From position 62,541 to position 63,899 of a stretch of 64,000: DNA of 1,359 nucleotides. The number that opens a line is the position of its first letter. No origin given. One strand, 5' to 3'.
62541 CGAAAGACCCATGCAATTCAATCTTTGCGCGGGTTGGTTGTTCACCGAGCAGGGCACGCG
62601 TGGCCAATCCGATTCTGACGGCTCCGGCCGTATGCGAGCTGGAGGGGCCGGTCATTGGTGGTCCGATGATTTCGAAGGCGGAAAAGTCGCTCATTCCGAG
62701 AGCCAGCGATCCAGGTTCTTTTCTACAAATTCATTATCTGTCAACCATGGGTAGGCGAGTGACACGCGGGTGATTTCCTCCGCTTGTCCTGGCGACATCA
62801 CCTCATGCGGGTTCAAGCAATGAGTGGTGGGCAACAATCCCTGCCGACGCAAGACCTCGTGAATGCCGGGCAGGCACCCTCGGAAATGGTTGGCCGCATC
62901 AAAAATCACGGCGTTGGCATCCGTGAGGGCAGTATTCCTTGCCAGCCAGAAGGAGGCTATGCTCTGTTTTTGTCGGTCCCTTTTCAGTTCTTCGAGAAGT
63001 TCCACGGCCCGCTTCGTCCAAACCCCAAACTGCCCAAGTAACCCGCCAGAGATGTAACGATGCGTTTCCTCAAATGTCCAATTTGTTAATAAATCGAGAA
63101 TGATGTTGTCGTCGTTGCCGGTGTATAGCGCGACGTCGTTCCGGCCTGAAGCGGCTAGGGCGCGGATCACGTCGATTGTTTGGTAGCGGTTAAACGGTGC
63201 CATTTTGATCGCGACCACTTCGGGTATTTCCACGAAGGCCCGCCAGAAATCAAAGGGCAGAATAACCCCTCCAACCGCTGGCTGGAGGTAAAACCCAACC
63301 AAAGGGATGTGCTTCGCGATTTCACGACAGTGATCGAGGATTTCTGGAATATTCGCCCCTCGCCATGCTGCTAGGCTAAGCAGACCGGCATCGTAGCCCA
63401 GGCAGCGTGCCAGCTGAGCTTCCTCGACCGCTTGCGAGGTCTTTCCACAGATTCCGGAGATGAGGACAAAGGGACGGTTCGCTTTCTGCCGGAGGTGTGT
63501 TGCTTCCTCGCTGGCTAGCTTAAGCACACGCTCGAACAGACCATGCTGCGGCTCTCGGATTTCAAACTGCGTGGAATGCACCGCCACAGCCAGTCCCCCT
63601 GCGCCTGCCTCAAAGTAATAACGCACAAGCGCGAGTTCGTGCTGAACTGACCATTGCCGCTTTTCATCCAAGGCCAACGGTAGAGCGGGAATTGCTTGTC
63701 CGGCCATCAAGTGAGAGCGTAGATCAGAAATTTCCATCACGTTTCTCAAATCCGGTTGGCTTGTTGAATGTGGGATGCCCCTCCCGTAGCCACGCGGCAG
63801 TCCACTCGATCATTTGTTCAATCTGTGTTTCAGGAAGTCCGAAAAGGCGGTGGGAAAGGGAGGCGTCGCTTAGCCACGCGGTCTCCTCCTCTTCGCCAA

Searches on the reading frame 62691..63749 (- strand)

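Call 75: search_protein_families(library=pfam, proteins=[window:62691-63749:-], max_evalue=0.0001)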
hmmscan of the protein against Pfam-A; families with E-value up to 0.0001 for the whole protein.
window:62691-63749:- (352 aa): 1 family
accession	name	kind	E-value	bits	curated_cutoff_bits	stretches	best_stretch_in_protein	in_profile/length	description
PF00701.28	DHDPS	-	6.2e-06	25.6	22.1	1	96-220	73-194/289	Dihydrodipicolinate synthetase family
